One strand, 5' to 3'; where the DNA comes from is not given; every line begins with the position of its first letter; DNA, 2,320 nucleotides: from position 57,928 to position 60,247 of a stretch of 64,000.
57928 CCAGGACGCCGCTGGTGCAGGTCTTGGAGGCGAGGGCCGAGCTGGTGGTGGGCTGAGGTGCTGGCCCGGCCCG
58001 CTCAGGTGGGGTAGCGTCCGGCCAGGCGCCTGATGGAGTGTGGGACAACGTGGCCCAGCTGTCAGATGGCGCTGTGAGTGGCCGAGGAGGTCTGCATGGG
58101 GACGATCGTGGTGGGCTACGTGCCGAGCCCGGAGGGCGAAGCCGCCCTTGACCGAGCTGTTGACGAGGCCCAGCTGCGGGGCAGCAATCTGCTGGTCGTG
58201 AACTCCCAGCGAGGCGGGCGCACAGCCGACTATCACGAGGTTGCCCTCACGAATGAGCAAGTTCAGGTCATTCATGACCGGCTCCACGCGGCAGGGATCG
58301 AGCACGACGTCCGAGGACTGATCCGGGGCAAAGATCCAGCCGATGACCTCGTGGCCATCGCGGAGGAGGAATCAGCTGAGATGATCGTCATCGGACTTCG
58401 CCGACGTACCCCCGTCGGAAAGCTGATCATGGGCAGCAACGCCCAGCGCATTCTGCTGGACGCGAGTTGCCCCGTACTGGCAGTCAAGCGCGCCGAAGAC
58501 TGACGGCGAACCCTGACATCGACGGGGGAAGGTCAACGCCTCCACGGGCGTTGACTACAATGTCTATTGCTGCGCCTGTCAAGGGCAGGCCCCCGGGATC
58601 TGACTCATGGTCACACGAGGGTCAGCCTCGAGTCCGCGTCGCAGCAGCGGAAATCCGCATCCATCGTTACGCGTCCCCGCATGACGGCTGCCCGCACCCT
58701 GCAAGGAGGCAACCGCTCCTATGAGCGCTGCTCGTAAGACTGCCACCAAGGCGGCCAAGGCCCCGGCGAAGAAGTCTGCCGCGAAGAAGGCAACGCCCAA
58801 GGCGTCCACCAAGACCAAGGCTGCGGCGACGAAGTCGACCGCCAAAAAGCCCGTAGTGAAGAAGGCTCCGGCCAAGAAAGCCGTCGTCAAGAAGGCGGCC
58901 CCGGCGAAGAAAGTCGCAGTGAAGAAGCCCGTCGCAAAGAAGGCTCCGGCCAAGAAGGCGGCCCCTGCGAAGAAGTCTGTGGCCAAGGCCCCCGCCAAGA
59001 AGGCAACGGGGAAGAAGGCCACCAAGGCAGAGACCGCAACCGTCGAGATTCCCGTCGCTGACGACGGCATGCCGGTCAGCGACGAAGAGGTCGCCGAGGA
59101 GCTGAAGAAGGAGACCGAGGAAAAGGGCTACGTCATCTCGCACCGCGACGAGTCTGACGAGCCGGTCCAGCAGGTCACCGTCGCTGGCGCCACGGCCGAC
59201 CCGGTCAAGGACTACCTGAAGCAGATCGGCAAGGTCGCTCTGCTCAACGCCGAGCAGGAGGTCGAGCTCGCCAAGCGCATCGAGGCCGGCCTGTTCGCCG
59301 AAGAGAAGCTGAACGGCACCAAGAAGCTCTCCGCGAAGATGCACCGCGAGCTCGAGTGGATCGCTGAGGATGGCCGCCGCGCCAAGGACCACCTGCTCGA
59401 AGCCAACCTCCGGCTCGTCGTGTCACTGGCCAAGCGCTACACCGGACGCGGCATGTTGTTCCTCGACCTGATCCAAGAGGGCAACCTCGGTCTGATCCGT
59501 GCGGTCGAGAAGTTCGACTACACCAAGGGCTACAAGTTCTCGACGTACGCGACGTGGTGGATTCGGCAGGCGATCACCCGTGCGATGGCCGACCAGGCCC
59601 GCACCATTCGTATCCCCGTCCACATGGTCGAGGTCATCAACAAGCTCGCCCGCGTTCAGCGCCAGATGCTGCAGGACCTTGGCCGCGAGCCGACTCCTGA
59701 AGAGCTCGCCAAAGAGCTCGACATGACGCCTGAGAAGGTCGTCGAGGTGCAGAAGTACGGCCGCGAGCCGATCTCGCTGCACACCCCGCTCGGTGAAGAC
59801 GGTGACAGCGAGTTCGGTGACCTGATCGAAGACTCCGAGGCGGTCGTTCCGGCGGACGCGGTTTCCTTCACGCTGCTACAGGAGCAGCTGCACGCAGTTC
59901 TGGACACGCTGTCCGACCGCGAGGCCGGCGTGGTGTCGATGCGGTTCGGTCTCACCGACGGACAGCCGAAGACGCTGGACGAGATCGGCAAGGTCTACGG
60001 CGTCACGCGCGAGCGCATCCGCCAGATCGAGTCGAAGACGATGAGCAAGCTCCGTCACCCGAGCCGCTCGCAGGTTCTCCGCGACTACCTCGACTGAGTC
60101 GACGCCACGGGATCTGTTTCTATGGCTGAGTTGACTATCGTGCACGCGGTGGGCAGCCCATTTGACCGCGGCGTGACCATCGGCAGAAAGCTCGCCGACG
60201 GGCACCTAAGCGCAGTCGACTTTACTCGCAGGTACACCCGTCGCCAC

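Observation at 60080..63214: Three diverged copies of the rpoD 3' terminus bracket two single-gene cassettes: possible serial site-specific insertion into the principal sigma factor gene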

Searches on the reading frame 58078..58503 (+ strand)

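Call 5: search_protein_families(library=pfam, proteins=[window:58078-58503:+], max_evalue=0.01)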
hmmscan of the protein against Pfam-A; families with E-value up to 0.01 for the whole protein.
window:58078-58503:+ (141 aa): 1 family
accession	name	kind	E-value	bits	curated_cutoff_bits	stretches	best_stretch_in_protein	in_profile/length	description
PF00582.32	Usp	-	7.2e-23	82.1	24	1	8-137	3-141/141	Universal stress protein family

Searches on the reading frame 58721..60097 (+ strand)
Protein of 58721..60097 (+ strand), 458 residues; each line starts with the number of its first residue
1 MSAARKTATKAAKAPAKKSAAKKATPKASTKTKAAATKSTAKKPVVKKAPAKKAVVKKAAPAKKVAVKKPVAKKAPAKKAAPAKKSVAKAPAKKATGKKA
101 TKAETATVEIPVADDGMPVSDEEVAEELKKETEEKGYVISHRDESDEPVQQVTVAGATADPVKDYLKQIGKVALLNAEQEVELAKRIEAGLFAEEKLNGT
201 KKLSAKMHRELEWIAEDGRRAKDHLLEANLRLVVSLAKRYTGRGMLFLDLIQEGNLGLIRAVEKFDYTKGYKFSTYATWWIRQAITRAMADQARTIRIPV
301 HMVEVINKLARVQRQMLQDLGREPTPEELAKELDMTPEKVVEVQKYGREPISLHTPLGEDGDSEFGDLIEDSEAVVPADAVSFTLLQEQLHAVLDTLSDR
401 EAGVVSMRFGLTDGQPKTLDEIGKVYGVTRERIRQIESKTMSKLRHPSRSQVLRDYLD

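Call 5: search_protein_families(library=pfam, proteins=[window:58721-60097:+], max_evalue=0.01)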
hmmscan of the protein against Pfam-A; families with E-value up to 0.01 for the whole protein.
window:58721-60097:+ (458 aa): 5 families
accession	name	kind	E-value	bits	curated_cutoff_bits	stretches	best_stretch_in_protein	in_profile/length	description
PF04539.22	Sigma70_r3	-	2e-30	105.1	25.3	1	304-380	1-77/78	Sigma-70 region 3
PF04542.20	Sigma70_r2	-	4.5e-24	84.5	24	1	225-295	1-71/71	Sigma-70 region 2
PF04545.22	Sigma70_r4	-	5.2e-19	68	24.1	1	393-446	1-50/50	Sigma-70, region 4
PF00140.25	Sigma70_r1_2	-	1.8e-15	57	22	1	160-193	1-34/34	Sigma-70 factor, region 1.2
PF07382.16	HC2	-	4e-08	34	40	1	3-103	44-160/194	Histone H1-like nucleoprotein HC2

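Call 8: find_related_loci(query=window:58721-60097:+, collection=genome_contigs, flank=10000)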
Query window:58721-60097:+ (458 aa) in genome_contigs; peptide patterns used: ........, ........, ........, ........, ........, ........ (x = any residue, [..] = any of these).
600 stretches matched a pattern (row limit reached: there are more); 568 encode a relative of the query (tblastn E <= 1e-3); the best 80 are kept; 80 distinct loci.
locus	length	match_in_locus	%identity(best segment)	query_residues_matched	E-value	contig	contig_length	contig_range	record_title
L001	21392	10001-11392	74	16-458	0e+0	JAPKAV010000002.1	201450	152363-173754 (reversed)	MAG: Candidatus Nanopelagicales bacterium isolate ANT-21 NODE_5_length_201450_cov_17.289327, whole genome shotgun sequen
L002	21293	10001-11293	75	48-458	0e+0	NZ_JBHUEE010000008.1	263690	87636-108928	Georgenia deserti strain CGMCC 1.15793 spades_K_25_97_8, whole genome shotgun sequence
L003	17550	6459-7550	86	104-458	0e+0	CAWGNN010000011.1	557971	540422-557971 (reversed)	MAG: uncultured Actinomycetota bacterium isolate MFD05684.bin.1.364 genome assembly, contig: contig_23046, whole genome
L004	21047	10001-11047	89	119-458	0e+0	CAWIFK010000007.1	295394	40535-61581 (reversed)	MAG: uncultured Actinomycetota bacterium isolate MFD01721.bin.2.71 genome assembly, contig: contig_29715, whole genome s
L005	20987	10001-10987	92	130-458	0e+0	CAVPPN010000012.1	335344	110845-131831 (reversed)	MAG: uncultured Actinomycetota bacterium isolate MFD09848.bin.1.29 genome assembly, contig: contig_7627, whole genome sh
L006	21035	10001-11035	89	119-458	0e+0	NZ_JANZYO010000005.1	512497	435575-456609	Mumia quercus strain NEAU-365 Scaffold5, whole genome shotgun sequence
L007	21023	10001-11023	90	116-458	0e+0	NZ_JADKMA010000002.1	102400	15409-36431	Streptomyces oryzae strain S16-07 NODE_2_length_102400_cov_40.615157, whole genome shotgun sequence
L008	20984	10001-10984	92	131-458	0e+0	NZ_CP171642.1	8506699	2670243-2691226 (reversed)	Kitasatospora hibisci strain HNM1077 chromosome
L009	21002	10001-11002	91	125-458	0e+0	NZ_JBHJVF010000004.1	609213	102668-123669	Streptomyces sp. NPDC056144 NPDC056144_391_H11.ctg-0004, whole genome shotgun sequence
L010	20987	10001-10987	92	130-458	0e+0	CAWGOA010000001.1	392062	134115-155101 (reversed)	MAG: uncultured Actinomycetota bacterium isolate MFD01213.bin.2.129 genome assembly, contig: contig_16249, whole genome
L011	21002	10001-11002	91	125-458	0e+0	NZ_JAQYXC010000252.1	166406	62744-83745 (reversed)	Streptomyces sp. SP18CS02 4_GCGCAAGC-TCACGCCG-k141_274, whole genome shotgun sequence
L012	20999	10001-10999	91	126-458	0e+0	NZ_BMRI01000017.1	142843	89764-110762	Kitasatospora griseola strain JCM 3339 sequence017, whole genome shotgun sequence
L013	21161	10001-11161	80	70-458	0e+0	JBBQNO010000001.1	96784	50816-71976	MAG: Actinomycetales bacterium isolate Co_metawrap_278 Cmw_278_k141_17067729_length_96784_cov_19.0000, whole genome shot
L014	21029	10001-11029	89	119-458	0e+0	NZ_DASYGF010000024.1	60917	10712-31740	MAG: Pedococcus sp. isolate SMAG_U4206 k141_699705, whole genome shotgun sequence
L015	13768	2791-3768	91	133-458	0e+0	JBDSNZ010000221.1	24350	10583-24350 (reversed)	MAG: Ornithinibacter sp. isolate cluster1_bin.428 k127_14644906, whole genome shotgun sequence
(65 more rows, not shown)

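Call 16: find_encoding_contigs(protein=window:58721-60097:+, flank=10000, max_places=10)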
Protein window:58721-60097:+ (458 aa): no gene with exactly this product is on record in the collection.

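Call 22: search_protein_families(library=pfam, proteins=[L004:11167-12099:+, L004:12379-12900:+, L004:12900-13802:+, L004:14091-14555:+, L004:14848-15252:+, L004:15533-17194:-, L004:16883-18604:+, L004:18774-20030:-, L006:11255-11755:-, L006:11765-13363:-], max_evalue=0.01)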
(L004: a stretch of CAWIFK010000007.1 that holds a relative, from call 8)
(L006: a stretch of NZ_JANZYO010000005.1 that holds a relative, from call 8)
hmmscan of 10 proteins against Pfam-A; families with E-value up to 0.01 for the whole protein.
L004:11167-12099:+ (310 aa): 3 families
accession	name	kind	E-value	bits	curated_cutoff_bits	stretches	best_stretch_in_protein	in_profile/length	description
PF00589.27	Phage_integrase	-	2.2e-27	96.4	27.1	1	125-294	3-170/172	Phage integrase family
PF02899.23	Phage_int_SAM_1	-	1.2e-08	35.5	22.3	1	25-102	4-83/83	Phage integrase, N-terminal SAM-like domain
PF13495.12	Phage_int_SAM_4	-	5.8e-06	27.1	27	1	21-98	1-78/85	Phage integrase, N-terminal SAM-like domain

L004:12379-12900:+ (173 aa): 0 families

L004:12900-13802:+ (300 aa): 0 families

L004:14091-14555:+ (154 aa): 0 families

L004:14848-15252:+ (134 aa): 1 family
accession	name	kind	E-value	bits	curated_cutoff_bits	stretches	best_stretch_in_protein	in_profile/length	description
PF25673.1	Terminase_7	-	8.9e-07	29.4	27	1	16-120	15-117/139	Phage terminase small subunit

L004:15533-17194:- (553 aa): 0 families

L004:16883-18604:+ (573 aa): 1 family
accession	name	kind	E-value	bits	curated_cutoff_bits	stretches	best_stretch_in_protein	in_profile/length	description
PF05065.19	Phage_capsid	-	1.1e-29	104.2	24.2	1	301-538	1-244/280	Phage capsid family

L004:18774-20030:- (418 aa): 1 family
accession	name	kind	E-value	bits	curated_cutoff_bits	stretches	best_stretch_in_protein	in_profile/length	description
PF06705.16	SF-assemblin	-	0.00036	20.4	30.6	1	170-251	71-152/247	SF-assemblin/beta giardin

L006:11255-11755:- (166 aa): 0 families

L006:11765-13363:- (532 aa): 1 family
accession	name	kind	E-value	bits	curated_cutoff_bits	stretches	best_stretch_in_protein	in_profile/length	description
PF02333.21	Phytase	-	1.9e-17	63.8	21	1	19-167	13-145/375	Phytase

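Call 23: search_protein_families(library=phrogs, proteins=[L004:11167-12099:+, L004:12379-12900:+, L004:12900-13802:+, L004:14091-14555:+, L004:14848-15252:+, L004:15533-17194:-, L004:16883-18604:+, L004:18774-20030:-], max_evalue=0.001)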
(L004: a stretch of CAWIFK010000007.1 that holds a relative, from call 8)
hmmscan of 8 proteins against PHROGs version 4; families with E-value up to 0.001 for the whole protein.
L004:11167-12099:+ (310 aa): 3 families
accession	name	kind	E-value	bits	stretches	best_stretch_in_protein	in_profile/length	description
phrog_1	-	integration and excision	8.3e-40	138.6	1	19-301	167-443/611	integrase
phrog_216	-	integration and excision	1.7e-25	90.7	1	98-295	28-227/301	integrase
phrog_5127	-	integration and excision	2.2e-06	28.4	1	27-170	129-237/355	integrase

L004:12379-12900:+ (173 aa): 1 family
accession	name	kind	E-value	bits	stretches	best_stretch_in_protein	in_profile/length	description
phrog_2842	-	unknown function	1.2e-18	68.5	1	80-147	5-72/79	-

L004:12900-13802:+ (300 aa): 0 families

L004:14091-14555:+ (154 aa): 0 families

L004:14848-15252:+ (134 aa): 1 family
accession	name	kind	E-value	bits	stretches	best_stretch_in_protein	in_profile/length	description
phrog_226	-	tail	2e-16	61.2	1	5-123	6-127/157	minor tail protein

L004:15533-17194:- (553 aa): 1 family
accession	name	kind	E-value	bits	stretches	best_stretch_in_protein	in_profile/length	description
phrog_5702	-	DNA, RNA and nucleotide metabolism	0.00065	20.7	0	164-221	2-56/70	Holliday junction resolvase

L004:16883-18604:+ (573 aa): 1 family
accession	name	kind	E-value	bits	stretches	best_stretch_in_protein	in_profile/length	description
phrog_10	-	head and packaging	1.1e-20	75.3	1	144-538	293-603/752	major head protein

L004:18774-20030:- (418 aa): 0 families

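Call 26: find_related_loci(query=L004:11167-12099:+, collection=viral_contigs, flank=10000)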
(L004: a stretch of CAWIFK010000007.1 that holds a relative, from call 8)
Query L004:11167-12099:+ (310 aa) in viral_contigs; peptide patterns used: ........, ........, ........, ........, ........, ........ (x = any residue, [..] = any of these).
16 stretches matched a pattern; 8 encode a relative of the query (tblastn E <= 1e-3); 8 distinct loci.
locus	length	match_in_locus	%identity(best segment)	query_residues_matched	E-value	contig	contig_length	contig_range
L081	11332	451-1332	69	16-310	4e-132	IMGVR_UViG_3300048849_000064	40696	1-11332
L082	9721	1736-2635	67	17-310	3e-118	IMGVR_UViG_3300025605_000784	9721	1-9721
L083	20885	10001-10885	66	15-310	5e-116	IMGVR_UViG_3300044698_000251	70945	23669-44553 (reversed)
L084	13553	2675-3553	67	17-310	3e-114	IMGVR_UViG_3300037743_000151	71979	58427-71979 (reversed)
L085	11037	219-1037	64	24-291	8e-112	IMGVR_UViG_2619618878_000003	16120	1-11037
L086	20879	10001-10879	67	17-310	5e-111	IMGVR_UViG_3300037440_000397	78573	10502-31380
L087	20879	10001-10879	66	17-310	1e-109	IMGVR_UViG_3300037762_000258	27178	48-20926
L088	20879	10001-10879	66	17-310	1e-109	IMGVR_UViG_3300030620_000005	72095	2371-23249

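Call 37: search_dna_similar(query=L086:10001-10879:+, collection=phages, mode=protein, max_rows=30, max_evalue=1e-20)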
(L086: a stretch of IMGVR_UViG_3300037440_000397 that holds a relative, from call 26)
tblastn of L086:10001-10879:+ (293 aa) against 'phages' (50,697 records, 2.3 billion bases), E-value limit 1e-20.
Records with a match: 153; places in all: 153; records where one place covers at least 80% of the query: 153.
Best place of each record, by identity: 80-90% 1; <60% 152.
By first word of the organism name: Mycobacterium 152; Streptomyces 1.
By host as written in the record: Mycobacterium smegmatis mc2 155 108; Mycobacterium smegmatis mc#155 17; Mycobacterium smegmatis mc2155 17; Mycobacterium sp. 6; Mycobacterium 2; Streptomyces lividans JI 1326 1; Mycolicibacterium smegmatis 1; Mycobacterium smegamtis mc2 155 1.
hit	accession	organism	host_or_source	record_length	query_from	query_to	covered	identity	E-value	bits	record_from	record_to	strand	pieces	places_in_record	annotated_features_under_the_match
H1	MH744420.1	Streptomyces phage Kromp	Streptomyces lividans JI 1326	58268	1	293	100%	83.3%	1e-136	431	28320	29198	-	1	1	36: tyrosine integrase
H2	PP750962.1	Mycobacterium Phage Xandras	Mycobacterium smegmatis mc2 155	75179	5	269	90%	43.0%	1e-49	181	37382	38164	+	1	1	52: tyrosine integrase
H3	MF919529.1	Mycobacterium phage Sassay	Mycobacterium smegmatis mc2 155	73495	5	269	90%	43.0%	1e-49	181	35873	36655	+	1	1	tyrosine integrase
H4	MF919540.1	Mycobacterium phage Willez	Mycobacterium smegmatis mc2 155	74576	5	269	90%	43.0%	1e-49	181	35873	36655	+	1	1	tyrosine integrase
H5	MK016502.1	Mycobacterium phage Pat3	Mycobacterium smegmatis mc2 155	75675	5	269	90%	43.0%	1e-49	181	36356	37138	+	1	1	50: tyrosine integrase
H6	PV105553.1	Mycobacterium phage Palpatine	Mycobacterium smegmatis mc#155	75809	5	269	90%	43.0%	1e-49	181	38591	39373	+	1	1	55: tyrosine integrase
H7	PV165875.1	Mycobacterium phage Policronamos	Mycobacterium smegmatis mc#155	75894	5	269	90%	43.0%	1e-49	181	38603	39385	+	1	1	55: tyrosine integrase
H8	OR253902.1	Mycobacterium Phage Holt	Mycobacterium smegmatis mc2 155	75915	5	269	90%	43.0%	1e-49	181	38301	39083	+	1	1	57: tyrosine integrase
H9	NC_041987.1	Mycobacterium phage SirDuracell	Mycobacterium smegmatis mc2 155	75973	5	269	90%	43.0%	1e-49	181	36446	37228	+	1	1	51: integrase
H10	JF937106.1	Mycobacterium phage SirDuracell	Mycobacterium smegmatis mc2 155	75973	5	269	90%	43.0%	1e-49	181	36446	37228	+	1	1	51: tyrosine integrase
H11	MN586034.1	Mycobacterium phage Hoonter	Mycobacterium smegmatis mc#155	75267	5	269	90%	43.0%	2e-49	181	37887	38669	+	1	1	55: tyrosine integrase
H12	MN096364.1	Mycobacterium phage Tomaszewski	Mycobacterium smegmatis mc2 155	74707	5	269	90%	43.0%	3e-49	180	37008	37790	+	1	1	48: tyrosine integrase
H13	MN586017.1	Mycobacterium phage OrionPax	Mycobacterium smegmatis mc#155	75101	5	269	90%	43.0%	3e-49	180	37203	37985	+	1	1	51: tyrosine integrase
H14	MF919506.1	Mycobacterium phage FireRed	Mycobacterium smegmatis mc2 155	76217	5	269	90%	43.0%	3e-49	180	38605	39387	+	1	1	tyrosine integrase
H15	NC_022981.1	Mycobacterium phage HufflyPuff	Mycobacterium smegmatis mc2 155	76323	5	269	90%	43.0%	3e-49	180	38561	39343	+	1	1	54: integrase (Y-Int)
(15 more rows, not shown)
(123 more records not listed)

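Call 39: get_annotated_region(hit=H1, flank=1500)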
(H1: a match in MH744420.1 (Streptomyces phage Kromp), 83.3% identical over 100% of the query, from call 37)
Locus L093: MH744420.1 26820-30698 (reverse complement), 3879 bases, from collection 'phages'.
description: Streptomyces phage Kromp, complete genome.
organism: Streptomyces phage Kromp (NCBI taxid 2315619)
taxonomy: Viruses; Duplodnaviria; Heunggongvirae; Uroviricota; Caudoviricetes
host: Streptomyces lividans JI 1326; source: soil; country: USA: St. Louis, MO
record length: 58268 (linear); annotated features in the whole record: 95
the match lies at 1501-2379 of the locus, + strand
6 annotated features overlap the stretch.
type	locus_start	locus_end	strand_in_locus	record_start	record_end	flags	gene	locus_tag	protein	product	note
CDS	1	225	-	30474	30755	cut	38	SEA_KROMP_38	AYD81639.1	immunity repressor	-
CDS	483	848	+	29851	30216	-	37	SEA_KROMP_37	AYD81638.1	helix-turn-helix DNA-binding domain protein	-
CDS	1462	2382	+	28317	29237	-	36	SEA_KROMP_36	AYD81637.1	tyrosine integrase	integrase, (Y-int)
CDS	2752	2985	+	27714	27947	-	35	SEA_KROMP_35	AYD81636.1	helix-turn-helix DNA-binding domain protein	-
CDS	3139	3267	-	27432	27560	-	34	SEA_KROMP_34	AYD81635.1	hypothetical protein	-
CDS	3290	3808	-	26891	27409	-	33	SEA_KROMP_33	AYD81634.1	hypothetical protein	-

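Call 40: get_annotated_region(hit=H9, flank=1500)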
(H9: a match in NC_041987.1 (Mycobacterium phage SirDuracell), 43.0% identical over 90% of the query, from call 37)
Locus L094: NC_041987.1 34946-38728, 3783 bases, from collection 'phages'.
description: Mycobacterium phage SirDuracell, complete genome.
organism: Mycobacterium phage SirDuracell (NCBI taxid 1034116)
taxonomy: Viruses; Duplodnaviria; Heunggongvirae; Uroviricota; Caudoviricetes; Kostyavirus; Kostyavirus sirduracell
host: Mycobacterium smegmatis mc2 155; source: soil; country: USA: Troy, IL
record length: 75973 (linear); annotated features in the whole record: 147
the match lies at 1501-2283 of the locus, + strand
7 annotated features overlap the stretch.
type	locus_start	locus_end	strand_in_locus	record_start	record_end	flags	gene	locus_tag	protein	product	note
CDS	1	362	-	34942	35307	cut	48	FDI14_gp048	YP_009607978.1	hypothetical protein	-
CDS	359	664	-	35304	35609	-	49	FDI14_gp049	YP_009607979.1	hypothetical protein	-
CDS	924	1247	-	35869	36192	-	50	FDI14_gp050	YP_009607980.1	hypothetical protein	-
CDS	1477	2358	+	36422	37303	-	51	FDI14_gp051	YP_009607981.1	integrase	-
CDS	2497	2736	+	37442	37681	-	52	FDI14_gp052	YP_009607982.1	hypothetical protein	-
CDS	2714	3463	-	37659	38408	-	53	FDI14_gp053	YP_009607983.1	hypothetical protein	-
CDS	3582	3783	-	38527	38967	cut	54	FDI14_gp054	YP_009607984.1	transcriptional repressor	-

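Call 94: search_protein_families(library=padloc, proteins=[L006:11255-11755:-], max_evalue=0.001)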
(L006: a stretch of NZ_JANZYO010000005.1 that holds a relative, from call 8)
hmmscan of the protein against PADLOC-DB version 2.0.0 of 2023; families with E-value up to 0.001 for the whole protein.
L006:11255-11755:- (166 aa): 0 families

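Call 95: search_protein_families(library=ncbifam, proteins=[L004:11167-12099:+, L086:10001-10879:+], max_evalue=0.001)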
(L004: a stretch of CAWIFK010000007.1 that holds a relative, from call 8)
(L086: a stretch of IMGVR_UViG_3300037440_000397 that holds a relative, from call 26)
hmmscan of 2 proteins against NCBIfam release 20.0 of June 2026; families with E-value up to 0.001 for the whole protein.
L004:11167-12099:+ (310 aa): 10 families
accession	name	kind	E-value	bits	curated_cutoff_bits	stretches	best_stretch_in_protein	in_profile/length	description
TIGR02224.1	recomb_XerC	equivalog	3.6e-40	138.2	335.15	1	29-269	7-254/295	tyrosine recombinase XerC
TIGR02225.1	recomb_XerD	equivalog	4.8e-37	127.8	329.6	1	31-268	9-250/290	site-specific tyrosine recombinase XerD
NF040815.2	recomb_XerA_Arch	equivalog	6e-36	124.4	220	1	27-269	5-231/263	site-specific tyrosine recombinase/integron integrase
NF001399.0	PRK00283.1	subfamily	1.1e-35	123.3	279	1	28-266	15-257/300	tyrosine recombinase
NF002331.0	PRK01287.1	subfamily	1.6e-23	83.3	371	1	18-284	26-304/365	site-specific tyrosine recombinase XerC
NF003462.0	PRK05084.1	equivalog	9.8e-13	47.5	267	1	145-290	195-342/360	tyrosine recombinase XerS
NF007371.0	PRK09871.1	subfamily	6.2e-12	45.5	222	1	125-295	7-177/198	tyrosine-type DNA invertase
TIGR02249.1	integrase_gron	subfamily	2.4e-11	43.6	265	1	28-218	8-189/315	integron integrase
NF007370.0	PRK09870.1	subfamily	1.2e-10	41.4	221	1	122-262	10-149/200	tyrosine-type DNA invertase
NF011946.0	PRK15417.1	equivalog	0.00016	21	435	1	151-217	137-203/337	integron integrase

L086:10001-10879:+ (293 aa): 10 families
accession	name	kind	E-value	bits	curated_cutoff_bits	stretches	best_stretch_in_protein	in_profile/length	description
TIGR02224.1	recomb_XerC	equivalog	9.9e-43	146.6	335.15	1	8-252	2-254/295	tyrosine recombinase XerC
NF040815.2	recomb_XerA_Arch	equivalog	7.8e-39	133.8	220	1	10-273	4-252/263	site-specific tyrosine recombinase/integron integrase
TIGR02225.1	recomb_XerD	equivalog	1.4e-38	132.9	329.6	1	9-251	3-250/290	site-specific tyrosine recombinase XerD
NF001399.0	PRK00283.1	subfamily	2.5e-38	132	279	1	3-251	6-259/300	tyrosine recombinase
NF002331.0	PRK01287.1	subfamily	2e-29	102.7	371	1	2-275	26-312/365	site-specific tyrosine recombinase XerC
TIGR02249.1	integrase_gron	subfamily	5e-14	52.4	265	1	6-195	2-182/315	integron integrase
NF003462.0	PRK05084.1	equivalog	1e-13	50.8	267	1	129-278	195-347/360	tyrosine recombinase XerS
NF007371.0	PRK09871.1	subfamily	3.3e-11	43.1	222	1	114-281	12-180/198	tyrosine-type DNA invertase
NF007370.0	PRK09870.1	subfamily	5.9e-09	35.8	221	1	109-243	13-147/200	tyrosine-type DNA invertase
NF011946.0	PRK15417.1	equivalog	2e-07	30.5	435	1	126-230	128-224/337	integron integrase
